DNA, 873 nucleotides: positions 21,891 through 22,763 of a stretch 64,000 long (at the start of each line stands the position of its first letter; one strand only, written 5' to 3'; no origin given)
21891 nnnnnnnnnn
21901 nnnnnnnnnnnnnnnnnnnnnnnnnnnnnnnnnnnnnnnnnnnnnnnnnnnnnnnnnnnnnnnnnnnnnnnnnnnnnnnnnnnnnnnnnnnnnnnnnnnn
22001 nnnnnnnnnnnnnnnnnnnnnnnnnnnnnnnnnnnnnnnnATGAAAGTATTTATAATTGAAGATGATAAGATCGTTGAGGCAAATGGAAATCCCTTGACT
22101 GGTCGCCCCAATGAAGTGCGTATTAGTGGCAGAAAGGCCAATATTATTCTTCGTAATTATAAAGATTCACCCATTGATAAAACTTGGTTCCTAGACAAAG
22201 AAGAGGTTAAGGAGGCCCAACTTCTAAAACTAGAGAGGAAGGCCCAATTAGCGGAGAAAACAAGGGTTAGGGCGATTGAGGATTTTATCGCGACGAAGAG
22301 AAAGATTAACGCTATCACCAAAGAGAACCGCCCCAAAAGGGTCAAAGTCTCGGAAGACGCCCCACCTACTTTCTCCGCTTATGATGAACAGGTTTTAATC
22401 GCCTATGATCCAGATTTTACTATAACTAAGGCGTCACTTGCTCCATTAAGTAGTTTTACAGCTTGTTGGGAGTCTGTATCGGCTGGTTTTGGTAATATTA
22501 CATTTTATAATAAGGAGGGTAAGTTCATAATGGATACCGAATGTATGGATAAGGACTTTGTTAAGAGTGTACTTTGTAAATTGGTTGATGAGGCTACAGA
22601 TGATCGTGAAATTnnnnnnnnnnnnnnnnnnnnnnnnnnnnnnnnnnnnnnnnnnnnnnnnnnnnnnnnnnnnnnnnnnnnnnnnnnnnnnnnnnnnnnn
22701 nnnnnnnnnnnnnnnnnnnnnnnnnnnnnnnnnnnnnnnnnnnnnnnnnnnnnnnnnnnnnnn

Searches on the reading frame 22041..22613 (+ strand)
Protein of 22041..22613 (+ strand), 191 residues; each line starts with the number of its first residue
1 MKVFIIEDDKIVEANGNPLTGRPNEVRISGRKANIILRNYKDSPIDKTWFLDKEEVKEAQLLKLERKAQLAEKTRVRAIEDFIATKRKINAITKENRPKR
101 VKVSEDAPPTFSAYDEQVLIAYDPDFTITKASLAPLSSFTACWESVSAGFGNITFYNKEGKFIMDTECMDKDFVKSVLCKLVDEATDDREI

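Call 53: search_dna_similar(query=window:22041-22613:+, collection=phages, mode=protein, max_evalue=0.001, max_rows=10)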
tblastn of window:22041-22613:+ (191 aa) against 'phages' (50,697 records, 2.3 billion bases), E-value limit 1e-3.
No match.
